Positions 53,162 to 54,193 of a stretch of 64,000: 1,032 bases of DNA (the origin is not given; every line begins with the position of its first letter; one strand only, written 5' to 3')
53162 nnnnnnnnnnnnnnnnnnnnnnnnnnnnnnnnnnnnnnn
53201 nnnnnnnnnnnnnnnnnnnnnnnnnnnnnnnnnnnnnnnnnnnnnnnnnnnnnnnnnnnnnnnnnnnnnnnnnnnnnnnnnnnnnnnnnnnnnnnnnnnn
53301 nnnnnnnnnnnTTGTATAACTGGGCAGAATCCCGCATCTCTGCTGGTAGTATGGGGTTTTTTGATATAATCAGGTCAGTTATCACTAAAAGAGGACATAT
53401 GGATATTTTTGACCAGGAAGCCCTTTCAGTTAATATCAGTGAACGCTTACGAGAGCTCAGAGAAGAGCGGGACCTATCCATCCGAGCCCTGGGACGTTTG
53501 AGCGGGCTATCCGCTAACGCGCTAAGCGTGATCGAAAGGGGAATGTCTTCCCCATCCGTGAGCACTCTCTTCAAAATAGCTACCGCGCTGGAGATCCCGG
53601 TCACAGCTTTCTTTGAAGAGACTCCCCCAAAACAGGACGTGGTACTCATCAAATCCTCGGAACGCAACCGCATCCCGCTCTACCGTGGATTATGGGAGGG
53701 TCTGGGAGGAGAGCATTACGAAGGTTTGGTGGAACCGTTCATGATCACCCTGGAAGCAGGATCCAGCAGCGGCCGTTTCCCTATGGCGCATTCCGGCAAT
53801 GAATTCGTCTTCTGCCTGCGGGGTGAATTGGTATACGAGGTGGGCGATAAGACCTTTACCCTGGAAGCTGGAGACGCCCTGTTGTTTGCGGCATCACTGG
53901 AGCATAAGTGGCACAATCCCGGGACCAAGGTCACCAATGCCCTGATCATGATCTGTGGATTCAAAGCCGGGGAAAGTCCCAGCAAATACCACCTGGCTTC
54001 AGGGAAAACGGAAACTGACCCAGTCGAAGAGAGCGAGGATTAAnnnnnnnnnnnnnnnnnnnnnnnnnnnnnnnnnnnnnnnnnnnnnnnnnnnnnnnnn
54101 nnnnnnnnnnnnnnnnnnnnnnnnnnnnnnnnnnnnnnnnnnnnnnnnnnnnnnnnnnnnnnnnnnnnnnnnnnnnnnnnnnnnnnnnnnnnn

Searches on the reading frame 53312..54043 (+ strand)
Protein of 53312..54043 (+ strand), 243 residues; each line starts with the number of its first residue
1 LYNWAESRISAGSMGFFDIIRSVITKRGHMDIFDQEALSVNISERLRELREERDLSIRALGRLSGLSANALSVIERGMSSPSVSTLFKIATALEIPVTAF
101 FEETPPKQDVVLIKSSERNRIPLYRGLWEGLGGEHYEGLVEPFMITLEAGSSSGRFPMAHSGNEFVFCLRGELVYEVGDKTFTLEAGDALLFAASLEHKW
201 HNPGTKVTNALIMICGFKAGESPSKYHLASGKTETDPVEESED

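Call 3: search_protein_families(library=pfam, proteins=[window:53312-54043:+], max_evalue=1)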
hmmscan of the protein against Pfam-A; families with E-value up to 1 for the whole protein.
window:53312-54043:+ (243 aa): 11 families
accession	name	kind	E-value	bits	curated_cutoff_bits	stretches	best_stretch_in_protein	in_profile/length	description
PF07883.17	Cupin_2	-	2.7e-15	56.3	27.2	1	144-212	2-67/70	Cupin domain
PF01381.28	HTH_3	-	2.2e-13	50.5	23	1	46-98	1-53/55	Helix-turn-helix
PF13560.12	HTH_31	-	1.9e-09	38.1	27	1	44-96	4-57/64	Helix-turn-helix domain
PF12844.13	HTH_19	-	9.6e-07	29.1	30.2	1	44-101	2-59/64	Helix-turn-helix domain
PF05899.18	Cupin_3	-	6.6e-06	26.2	23.5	1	151-201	14-65/74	EutQ-like cupin domain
PF13443.12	HTH_26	-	2.3e-05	25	22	1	45-96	1-53/63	Cro/C1-type HTH DNA-binding domain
PF02311.25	AraC_binding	-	0.0014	18.8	21.1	1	157-204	18-65/135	AraC-like ligand binding domain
PF13413.12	HTH_25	-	0.032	14.5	24.6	1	45-78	1-34/62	Helix-turn-helix domain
PF21621.3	MPI_cupin_dom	-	0.084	13.3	27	1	165-196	32-63/79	Mannose-6-phosphate isomerase, cupin domain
PF15731.11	MqsA_antitoxin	-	0.27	11.8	30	0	43-86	71-114/131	Antitoxin component of bacterial toxin-antitoxin system, MqsA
PF05118.21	Asp_Arg_Hydrox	-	0.28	11.4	22.6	1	175-206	114-145/157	Aspartyl/Asparaginyl beta-hydroxylase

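Call 4: search_protein_families(library=ncbifam, proteins=[window:53312-54043:+], max_evalue=1)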
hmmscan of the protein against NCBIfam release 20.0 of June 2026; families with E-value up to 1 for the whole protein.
window:53312-54043:+ (243 aa): 17 families
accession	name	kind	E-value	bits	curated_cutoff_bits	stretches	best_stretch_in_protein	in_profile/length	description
NF007408.0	PRK09943.1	equivalog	3.8e-17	62.5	211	1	40-208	6-174/185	HTH-type transcriptional regulator PuuR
NF006015.0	PRK08154.1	subfamily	9.9e-10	38.1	204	1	36-114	25-104/314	anaerobic benzoate catabolism transcriptional regulator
NF041951.1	phage_RstR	subfamily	1.1e-07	32.1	80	1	41-100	2-61/108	RstR family transcriptional repressor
NF010465.0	PRK13890.1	equivalog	1.2e-06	28.7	96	1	48-106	12-70/121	conjugal transfer protein TrbA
NF046032.1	TransRegSlrRBacil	equivalog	1.6e-05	25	250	1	46-102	6-63/149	HTH-type transcriptional regulator SlrR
NF003162.0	PRK04140.1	equivalog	2.5e-05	23.5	263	1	43-99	128-184/317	transcriptional regulator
NF038139.1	Reg_Aceta_RamB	equivalog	3.8e-05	22.5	700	1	43-103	4-63/465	acetate metabolism transcriptional regulator RamB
NF007257.0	PRK09706.1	subfamily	0.00013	21.8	101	1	41-98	5-62/135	transcriptional repressor DicA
TIGR03070.1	couple_hipB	subfamily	0.00014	21.8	71.65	1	42-93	3-54/58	type II toxin-antitoxin system Y4mF family antitoxin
TIGR00270.2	TIGR00270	equivalog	0.00066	19.5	110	1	29-99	61-133/159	multiprotein bridging factor aMBF1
TIGR03830.1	CxxCG_CxxCG_HTH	subfamily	0.0015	18.3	61.8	1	33-89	57-115/127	type II TA system antitoxin MqsA family protein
TIGR03214.2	ura-cupin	equivalog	0.0026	17.3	200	1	144-231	51-138/249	(S)-ureidoglycine aminohydrolase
NF041677.1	trans_regClgR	equivalog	0.0069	16.5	170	1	42-101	9-68/113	transcriptional regulator ClgR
NF007271.0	PRK09726.1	equivalog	0.014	15.4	79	1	42-99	13-70/88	type II toxin-antitoxin system antitoxin HipB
NF041575.1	antitoxPezA_Strep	equivalog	0.043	13.8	290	1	42-90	2-50/158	type II toxin-antitoxin system antitoxin PezA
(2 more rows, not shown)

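Call 79: search_protein_families(library=padloc, proteins=[window:53399-54043:+], max_evalue=0.01)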
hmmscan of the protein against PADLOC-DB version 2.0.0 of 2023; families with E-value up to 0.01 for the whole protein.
window:53399-54043:+ (214 aa): 16 families
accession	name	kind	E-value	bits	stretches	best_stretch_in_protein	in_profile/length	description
PDLC02926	HTH_VI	-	1.5e-12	45.6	1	12-72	1-61/92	-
PDLC03947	RmrA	-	8.2e-11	39.3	1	10-78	9-77/383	-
PDLC03952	RmrA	-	1.2e-08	32.2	1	12-79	22-89/395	-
PDLC04142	capH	-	1.6e-08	33.5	1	14-98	8-80/103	capH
PDLC03664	Control_protein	-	1.6e-08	32.9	1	6-67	7-68/74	control protein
PDLC03951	RmrA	-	3.7e-08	30.7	1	14-79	10-75/400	-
PDLC03946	RmrA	-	6.6e-08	29.7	1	14-80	4-70/357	-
PDLC03954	RmrA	-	2.1e-07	28.2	1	9-75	7-73/380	-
PDLC03949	RmrA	-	3.5e-07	27.4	1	15-79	5-71/363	-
PDLC03944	RmrA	-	6.7e-07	26.7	1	14-75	8-69/384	-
PDLC03948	RmrA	-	9.1e-07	26.1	1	13-75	9-71/397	-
PDLC03955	RmrA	-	4.9e-06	24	1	15-76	23-84/371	-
PDLC03953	RmrA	-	7.9e-06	23.3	1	12-78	5-70/373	-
PDLC03665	Control_protein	-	6.2e-05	21.2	1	11-71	7-68/77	control protein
PDLC03956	RmrA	-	0.002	15.3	1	13-79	9-76/399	-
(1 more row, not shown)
